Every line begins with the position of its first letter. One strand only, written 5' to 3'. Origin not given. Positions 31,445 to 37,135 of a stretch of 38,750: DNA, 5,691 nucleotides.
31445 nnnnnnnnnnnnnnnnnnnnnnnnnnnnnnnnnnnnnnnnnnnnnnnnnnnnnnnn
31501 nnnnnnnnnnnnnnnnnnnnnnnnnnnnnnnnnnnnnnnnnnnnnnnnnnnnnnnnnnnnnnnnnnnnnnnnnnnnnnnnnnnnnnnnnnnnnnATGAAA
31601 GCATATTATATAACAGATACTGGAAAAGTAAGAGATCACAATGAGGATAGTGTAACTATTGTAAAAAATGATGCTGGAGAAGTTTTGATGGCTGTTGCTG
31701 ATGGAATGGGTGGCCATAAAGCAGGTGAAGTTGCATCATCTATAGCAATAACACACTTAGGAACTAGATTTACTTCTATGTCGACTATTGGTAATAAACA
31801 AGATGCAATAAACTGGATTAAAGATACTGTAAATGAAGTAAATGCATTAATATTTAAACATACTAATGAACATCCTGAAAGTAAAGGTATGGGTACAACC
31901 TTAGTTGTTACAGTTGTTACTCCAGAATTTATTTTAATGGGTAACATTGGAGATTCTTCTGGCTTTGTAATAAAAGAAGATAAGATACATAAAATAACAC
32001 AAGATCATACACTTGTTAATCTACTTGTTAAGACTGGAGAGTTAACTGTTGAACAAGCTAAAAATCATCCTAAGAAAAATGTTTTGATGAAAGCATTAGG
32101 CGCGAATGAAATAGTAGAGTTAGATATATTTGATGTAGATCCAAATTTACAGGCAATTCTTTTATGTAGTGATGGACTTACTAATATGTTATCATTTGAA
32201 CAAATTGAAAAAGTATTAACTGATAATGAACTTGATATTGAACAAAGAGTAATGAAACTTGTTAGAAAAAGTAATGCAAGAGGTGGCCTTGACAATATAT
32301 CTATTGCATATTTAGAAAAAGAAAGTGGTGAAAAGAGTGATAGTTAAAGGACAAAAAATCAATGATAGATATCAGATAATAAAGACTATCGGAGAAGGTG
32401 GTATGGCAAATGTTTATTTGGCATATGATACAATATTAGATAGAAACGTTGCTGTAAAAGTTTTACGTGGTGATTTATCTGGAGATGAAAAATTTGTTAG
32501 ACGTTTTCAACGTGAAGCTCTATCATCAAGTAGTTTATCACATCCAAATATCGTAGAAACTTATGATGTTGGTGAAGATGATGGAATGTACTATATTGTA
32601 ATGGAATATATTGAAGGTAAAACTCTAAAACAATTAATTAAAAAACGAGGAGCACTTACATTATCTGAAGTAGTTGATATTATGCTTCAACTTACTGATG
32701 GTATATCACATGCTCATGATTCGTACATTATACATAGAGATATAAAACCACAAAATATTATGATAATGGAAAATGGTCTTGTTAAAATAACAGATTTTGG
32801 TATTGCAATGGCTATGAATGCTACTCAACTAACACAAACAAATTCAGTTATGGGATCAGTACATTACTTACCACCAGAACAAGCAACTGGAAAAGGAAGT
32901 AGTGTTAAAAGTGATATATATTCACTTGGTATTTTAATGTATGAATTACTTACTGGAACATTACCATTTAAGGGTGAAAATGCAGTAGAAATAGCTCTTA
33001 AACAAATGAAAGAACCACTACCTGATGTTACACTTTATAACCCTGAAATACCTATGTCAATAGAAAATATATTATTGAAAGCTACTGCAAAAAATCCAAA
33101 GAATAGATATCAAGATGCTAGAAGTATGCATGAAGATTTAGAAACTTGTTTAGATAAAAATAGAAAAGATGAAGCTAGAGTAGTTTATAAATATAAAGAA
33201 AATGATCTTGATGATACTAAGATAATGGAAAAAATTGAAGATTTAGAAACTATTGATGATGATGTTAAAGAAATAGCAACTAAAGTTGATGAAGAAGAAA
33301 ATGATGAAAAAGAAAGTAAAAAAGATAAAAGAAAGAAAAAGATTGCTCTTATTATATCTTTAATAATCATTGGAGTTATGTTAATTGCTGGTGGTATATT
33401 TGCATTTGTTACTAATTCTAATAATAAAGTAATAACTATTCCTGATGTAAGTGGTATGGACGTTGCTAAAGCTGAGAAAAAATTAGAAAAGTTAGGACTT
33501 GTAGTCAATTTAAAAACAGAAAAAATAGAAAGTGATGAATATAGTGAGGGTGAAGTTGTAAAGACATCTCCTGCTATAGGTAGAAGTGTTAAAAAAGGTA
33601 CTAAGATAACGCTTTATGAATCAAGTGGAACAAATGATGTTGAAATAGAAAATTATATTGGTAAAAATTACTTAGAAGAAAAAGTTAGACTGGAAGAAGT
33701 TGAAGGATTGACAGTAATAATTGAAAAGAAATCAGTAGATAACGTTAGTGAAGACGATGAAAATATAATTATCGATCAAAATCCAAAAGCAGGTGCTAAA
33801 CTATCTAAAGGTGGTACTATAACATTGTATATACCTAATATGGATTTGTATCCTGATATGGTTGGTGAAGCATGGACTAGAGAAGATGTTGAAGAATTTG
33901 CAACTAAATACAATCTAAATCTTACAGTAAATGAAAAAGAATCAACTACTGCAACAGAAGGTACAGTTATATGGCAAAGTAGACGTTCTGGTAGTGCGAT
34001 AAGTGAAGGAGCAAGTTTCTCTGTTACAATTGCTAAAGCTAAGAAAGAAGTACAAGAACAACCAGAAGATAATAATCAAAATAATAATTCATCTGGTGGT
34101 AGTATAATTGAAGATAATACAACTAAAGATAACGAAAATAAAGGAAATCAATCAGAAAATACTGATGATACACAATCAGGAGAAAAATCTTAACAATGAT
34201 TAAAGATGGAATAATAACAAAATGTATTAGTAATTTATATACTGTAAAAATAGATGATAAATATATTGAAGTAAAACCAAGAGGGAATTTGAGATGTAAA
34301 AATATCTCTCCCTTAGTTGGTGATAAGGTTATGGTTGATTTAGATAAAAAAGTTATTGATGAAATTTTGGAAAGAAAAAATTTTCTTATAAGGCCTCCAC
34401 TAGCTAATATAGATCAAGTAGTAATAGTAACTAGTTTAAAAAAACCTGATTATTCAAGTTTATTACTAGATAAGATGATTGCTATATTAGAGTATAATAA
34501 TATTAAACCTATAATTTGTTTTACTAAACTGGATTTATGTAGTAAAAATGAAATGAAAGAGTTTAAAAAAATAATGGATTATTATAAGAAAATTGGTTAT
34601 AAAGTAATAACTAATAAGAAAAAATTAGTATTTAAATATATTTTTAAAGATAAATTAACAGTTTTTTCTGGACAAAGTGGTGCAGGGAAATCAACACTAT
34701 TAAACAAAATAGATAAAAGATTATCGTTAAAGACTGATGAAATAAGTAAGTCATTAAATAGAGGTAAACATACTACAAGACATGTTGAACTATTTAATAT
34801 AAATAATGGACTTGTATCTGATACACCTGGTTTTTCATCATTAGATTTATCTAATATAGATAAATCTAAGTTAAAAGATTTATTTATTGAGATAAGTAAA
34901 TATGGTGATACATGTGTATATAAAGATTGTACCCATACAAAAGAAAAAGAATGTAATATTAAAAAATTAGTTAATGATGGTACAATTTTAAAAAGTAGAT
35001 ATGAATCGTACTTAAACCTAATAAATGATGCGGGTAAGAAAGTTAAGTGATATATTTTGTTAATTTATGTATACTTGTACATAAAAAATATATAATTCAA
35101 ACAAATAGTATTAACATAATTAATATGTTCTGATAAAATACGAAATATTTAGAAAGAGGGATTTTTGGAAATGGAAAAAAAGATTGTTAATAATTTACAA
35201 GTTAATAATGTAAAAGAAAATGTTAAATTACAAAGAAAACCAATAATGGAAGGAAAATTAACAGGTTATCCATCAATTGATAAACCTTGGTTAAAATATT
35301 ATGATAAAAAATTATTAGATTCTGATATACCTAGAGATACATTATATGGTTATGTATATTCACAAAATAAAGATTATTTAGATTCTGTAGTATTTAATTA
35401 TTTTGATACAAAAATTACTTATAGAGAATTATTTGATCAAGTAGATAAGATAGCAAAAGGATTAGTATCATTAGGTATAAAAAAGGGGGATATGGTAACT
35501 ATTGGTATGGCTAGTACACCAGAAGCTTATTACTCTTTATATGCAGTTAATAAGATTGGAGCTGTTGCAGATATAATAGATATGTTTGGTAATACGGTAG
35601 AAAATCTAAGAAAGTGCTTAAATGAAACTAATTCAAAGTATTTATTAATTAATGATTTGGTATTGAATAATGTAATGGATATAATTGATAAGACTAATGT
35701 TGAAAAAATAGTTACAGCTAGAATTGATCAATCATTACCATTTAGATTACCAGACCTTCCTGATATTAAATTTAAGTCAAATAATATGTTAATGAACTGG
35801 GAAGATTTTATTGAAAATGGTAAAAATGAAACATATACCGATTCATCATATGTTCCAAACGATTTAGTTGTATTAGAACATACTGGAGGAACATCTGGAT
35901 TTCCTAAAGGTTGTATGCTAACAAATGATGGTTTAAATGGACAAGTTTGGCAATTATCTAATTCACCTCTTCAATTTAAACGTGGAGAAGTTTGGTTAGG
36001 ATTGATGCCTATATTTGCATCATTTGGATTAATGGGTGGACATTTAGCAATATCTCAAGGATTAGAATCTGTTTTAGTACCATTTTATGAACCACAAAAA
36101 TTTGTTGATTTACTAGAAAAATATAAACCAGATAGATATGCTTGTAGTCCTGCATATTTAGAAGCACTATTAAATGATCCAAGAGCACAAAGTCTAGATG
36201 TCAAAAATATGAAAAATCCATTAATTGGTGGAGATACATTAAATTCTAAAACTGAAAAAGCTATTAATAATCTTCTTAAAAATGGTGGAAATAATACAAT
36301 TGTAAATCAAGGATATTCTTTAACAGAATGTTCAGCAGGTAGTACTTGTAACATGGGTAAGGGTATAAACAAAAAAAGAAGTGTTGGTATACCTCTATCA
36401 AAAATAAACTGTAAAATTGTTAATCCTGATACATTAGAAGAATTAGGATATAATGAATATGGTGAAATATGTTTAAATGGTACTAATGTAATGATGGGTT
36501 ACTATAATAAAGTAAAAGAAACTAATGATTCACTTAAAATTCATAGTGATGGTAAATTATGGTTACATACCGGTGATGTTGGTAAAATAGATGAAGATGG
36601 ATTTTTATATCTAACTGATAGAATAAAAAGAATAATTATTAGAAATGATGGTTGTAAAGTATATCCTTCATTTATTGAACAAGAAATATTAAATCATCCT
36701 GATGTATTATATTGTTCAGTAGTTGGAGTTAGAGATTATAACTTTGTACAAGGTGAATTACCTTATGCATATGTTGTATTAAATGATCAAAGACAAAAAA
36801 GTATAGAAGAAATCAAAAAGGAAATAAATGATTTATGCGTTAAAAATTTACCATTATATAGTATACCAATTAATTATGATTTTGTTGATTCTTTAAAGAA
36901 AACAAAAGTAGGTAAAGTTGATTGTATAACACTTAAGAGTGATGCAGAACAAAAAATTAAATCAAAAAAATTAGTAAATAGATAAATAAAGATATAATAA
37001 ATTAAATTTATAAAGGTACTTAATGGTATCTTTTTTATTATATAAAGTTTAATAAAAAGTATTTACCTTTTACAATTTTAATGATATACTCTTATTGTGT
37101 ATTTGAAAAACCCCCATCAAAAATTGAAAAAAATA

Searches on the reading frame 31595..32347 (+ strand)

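Call 27: search_protein_families(library=pfam, proteins=[window:31595-32347:+], max_evalue=0.001)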
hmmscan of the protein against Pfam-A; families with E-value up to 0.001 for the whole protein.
window:31595-32347:+ (250 aa): 2 families
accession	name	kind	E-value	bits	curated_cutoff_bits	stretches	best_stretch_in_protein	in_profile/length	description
PF13672.11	PP2C_2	-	1.1e-20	74.6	24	1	13-200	9-179/209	Protein phosphatase 2C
PF00481.26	PP2C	-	7e-10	39.4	20.3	1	26-140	31-142/255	Protein phosphatase 2C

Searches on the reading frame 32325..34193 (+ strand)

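Call 27: search_protein_families(library=pfam, proteins=[window:32325-34193:+], max_evalue=0.001)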
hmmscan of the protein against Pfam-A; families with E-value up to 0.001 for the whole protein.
window:32325-34193:+ (622 aa): 5 families
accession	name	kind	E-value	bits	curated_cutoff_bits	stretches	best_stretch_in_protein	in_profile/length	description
PF00069.31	Pkinase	-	2.2e-57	194.9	31.7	1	16-263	1-253/263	Protein kinase domain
PF07714.23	PK_Tyr_Ser-Thr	-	1.6e-41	142.8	23.1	1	17-262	2-249/258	Protein tyrosine and serine/threonine kinase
PF03793.24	PASTA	-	1.9e-34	117.8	23.2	3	370-432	1-62/64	PASTA domain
PF03109.22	ABC1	-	1.8e-06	27.7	22.9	1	88-167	142-220/244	ABC1 atypical kinase-like domain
PF14531.12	Kinase-like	-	4.2e-05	23.4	25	1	100-218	131-254/289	Kinase-like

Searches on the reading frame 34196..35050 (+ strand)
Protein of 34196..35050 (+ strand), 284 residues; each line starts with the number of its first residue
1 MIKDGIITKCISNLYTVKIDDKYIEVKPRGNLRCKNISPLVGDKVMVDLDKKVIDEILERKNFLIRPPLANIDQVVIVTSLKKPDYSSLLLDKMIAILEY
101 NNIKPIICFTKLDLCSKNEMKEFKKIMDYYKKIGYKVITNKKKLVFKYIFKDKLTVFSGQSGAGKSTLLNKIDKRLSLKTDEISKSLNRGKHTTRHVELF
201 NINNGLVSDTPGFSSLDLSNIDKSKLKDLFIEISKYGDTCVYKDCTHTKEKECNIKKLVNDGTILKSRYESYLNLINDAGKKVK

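Call 27: search_protein_families(library=pfam, proteins=[window:34196-35050:+], max_evalue=0.001)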
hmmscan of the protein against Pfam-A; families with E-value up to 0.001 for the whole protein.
window:34196-35050:+ (284 aa): 4 families
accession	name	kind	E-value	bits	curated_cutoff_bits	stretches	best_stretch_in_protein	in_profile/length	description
PF03193.22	RsgA_GTPase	-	6.2e-54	182.9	30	1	57-218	1-173/174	RsgA GTPase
PF16745.11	RsgA_N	-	4.2e-12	46.1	27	1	5-51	2-48/54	RsgA N-terminal domain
PF01926.29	MMR_HSR1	-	2.4e-05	24.9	21.9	1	156-240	3-80/113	50S ribosome-binding GTPase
PF00005.33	ABC_tran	-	4.9e-05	24.4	25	1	149-202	8-66/137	ABC transporter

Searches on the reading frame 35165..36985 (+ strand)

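Call 42: search_protein_families(library=pfam, proteins=[window:35165-36985:+], max_evalue=0.0001)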
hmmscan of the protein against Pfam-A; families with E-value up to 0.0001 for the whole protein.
window:35165-36985:+ (606 aa): 2 families
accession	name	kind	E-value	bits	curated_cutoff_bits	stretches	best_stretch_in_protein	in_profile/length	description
PF00501.34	AMP-binding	-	1e-60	206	29.9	1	68-447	5-384/384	AMP-binding enzyme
PF13193.12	AMP-binding_C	-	3.3e-13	50.8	24.5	1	504-584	2-76/76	AMP-binding enzyme C-terminal domain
